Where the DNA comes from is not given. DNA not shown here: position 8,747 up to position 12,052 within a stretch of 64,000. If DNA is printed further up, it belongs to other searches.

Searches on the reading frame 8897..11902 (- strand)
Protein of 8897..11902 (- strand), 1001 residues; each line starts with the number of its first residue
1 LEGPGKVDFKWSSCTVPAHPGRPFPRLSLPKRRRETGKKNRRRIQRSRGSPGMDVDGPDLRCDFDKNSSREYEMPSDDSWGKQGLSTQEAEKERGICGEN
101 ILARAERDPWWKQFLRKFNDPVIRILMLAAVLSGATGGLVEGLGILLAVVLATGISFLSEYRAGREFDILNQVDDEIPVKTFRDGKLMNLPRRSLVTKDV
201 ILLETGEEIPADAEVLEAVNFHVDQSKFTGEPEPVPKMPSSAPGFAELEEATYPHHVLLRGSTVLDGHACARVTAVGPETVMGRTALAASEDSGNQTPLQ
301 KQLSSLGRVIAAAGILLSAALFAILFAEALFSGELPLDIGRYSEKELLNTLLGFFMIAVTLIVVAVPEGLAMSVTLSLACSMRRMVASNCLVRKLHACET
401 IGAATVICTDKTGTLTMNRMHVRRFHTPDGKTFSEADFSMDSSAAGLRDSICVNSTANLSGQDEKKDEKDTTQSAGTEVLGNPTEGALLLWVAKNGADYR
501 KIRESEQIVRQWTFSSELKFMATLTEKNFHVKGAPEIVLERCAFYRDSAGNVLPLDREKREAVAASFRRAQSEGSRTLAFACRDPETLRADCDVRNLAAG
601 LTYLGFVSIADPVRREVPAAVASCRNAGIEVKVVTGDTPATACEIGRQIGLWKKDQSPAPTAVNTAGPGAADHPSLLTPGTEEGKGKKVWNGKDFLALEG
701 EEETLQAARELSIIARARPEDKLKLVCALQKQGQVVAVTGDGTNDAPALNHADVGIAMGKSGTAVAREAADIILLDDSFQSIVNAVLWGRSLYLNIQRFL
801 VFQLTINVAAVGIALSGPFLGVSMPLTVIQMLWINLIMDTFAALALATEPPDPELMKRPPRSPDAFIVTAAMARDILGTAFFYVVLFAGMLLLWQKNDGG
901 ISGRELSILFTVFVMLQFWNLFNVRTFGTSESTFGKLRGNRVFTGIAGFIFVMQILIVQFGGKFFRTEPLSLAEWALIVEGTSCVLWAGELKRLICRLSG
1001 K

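Call 78: search_protein_families(library=pfam, max_evalue=0.00001, proteins=[window:8897-11902:-])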
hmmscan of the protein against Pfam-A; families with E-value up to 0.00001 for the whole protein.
window:8897-11902:- (1001 aa): 5 families
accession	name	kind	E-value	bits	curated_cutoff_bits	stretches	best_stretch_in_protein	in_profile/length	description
PF00689.26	Cation_ATPase_C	-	4.2e-43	147.6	27.3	1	824-995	2-175/175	Cation transporting ATPase, C-terminus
PF00122.25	E1-E2_ATPase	-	1.1e-36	126.5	28.1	1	179-386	7-179/181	E1-E2 ATPase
PF13246.12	Cation_ATPase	-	2.5e-15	56.7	21.7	1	454-544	4-90/91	Cation transport ATPase (P-type)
PF00690.31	Cation_ATPase_N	-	1.6e-14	53.7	20.4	1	82-133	18-69/69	Cation transporter/ATPase, N-terminus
PF00702.32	Hydrolase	-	2.4e-10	41.6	26.4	0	714-753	152-191/191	haloacid dehalogenase-like hydrolase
